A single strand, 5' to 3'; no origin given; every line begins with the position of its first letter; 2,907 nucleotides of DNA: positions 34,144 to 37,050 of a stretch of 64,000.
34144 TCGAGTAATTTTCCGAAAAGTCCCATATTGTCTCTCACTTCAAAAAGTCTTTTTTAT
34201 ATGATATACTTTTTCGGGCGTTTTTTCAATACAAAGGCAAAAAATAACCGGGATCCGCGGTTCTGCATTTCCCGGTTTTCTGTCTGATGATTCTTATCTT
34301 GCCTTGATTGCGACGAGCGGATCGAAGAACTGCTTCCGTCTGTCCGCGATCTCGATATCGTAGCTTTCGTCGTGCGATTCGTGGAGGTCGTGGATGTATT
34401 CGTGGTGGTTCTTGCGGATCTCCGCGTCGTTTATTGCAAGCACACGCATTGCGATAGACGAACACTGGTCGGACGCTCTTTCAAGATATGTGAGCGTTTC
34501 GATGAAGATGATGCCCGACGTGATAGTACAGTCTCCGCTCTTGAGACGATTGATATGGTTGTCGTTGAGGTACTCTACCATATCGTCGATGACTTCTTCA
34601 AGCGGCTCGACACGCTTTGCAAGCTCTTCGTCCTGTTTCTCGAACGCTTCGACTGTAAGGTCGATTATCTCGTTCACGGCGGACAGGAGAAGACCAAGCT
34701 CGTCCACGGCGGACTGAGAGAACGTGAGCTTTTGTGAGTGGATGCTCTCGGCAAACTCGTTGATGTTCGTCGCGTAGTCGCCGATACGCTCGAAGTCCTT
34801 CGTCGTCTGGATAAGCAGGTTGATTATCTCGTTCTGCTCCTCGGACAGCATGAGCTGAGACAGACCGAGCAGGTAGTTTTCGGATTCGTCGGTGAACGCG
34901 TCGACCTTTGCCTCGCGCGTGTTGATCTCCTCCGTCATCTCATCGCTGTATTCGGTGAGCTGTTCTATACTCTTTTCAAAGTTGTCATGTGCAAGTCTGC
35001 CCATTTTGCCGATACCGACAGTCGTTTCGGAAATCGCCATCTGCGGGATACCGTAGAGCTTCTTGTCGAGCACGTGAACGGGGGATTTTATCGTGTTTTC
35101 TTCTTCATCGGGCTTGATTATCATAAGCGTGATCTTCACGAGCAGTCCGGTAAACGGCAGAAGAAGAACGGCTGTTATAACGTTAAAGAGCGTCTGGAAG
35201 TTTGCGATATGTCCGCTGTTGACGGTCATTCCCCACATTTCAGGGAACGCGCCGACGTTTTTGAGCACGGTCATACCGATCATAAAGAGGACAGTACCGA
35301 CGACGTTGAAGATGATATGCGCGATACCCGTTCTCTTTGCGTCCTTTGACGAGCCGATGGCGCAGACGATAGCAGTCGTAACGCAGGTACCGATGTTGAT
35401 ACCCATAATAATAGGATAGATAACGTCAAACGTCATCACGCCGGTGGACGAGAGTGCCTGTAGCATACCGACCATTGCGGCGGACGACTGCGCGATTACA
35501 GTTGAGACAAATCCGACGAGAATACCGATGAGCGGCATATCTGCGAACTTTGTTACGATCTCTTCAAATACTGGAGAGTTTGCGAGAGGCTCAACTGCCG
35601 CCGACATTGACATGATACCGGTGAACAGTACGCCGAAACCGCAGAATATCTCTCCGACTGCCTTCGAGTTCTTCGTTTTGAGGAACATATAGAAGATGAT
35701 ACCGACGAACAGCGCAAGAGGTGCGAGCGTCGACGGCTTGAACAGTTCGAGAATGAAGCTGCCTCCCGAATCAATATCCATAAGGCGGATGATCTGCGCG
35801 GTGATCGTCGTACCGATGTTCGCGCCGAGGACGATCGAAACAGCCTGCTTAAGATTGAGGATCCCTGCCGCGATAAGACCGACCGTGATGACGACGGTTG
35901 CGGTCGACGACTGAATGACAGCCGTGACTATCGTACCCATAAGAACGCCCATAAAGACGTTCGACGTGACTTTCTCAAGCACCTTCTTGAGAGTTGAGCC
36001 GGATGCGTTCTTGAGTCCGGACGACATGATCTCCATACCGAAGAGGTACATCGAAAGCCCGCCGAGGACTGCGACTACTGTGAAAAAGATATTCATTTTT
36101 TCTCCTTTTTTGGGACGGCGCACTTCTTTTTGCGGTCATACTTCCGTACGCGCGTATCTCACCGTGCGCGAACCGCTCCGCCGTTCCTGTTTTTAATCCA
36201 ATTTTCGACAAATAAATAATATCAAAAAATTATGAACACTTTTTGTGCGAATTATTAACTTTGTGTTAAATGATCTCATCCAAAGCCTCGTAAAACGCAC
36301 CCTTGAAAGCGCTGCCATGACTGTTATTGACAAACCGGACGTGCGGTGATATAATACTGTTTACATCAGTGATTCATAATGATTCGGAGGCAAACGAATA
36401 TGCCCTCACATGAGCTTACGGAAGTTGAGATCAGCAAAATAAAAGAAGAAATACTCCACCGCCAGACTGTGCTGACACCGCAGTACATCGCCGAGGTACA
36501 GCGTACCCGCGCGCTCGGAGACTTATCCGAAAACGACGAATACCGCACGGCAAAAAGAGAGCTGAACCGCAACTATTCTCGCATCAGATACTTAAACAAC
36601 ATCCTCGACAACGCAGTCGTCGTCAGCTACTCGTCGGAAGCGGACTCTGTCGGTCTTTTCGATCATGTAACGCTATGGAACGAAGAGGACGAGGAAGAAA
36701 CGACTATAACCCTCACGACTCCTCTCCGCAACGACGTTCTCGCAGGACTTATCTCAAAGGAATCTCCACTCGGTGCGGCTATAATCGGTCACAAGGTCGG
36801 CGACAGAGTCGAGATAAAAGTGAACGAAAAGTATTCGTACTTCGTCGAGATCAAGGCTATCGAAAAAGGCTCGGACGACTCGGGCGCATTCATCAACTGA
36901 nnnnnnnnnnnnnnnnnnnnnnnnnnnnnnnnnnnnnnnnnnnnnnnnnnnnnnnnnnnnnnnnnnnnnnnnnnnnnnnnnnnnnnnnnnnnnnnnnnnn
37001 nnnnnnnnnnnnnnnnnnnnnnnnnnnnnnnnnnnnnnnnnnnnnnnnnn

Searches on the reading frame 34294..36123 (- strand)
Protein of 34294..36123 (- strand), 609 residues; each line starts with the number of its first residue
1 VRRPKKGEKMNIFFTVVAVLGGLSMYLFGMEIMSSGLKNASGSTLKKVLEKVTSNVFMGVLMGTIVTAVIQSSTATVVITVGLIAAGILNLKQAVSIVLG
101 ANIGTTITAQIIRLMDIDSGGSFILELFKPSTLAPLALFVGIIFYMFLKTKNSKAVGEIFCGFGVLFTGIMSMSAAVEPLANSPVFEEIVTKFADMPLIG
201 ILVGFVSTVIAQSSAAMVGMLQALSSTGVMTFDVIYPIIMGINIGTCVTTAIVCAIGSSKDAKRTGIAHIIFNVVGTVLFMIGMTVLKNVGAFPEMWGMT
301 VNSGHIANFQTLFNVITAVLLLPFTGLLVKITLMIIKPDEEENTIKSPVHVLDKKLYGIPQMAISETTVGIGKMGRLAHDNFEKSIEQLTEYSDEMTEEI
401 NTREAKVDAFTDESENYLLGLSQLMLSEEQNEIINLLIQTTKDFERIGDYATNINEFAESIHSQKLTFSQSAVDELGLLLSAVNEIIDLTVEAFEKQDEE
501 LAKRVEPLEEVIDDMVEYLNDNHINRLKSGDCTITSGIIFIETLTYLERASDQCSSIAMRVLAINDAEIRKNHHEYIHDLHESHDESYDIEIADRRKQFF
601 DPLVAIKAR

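Call 48: search_protein_families(library=pfam, proteins=[window:34294-36123:-], max_evalue=0.00001)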
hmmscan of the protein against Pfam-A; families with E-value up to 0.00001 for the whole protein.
window:34294-36123:- (609 aa): 2 families
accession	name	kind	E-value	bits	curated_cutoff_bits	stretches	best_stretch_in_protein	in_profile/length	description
PF02690.20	Na_Pi_cotrans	-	5.7e-59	198.5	29.1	2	26-174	2-136/137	Na+/Pi-cotransporter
PF01895.24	PhoU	-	2.1e-26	92.5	23.5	2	372-456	2-87/89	PhoU domain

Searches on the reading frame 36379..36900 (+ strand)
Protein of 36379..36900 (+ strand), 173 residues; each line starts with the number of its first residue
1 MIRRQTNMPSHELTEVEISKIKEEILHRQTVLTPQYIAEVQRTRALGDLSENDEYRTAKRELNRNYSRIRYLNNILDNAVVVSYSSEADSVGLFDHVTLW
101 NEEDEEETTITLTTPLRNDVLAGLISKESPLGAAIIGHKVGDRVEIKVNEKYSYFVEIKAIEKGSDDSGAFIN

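Call 48: search_protein_families(library=pfam, proteins=[window:36379-36900:+], max_evalue=0.00001)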
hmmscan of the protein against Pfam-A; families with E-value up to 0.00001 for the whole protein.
window:36379-36900:+ (173 aa): 2 families
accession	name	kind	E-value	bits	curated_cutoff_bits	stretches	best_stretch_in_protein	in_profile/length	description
PF03449.20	GreA_GreB_N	-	1.7e-17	63.8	24.5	1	13-81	3-71/71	Transcription elongation factor, N-terminal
PF01272.25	GreA_GreB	-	3e-17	62.8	26.9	1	88-162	3-76/77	Transcription elongation factor, GreA/GreB, C-term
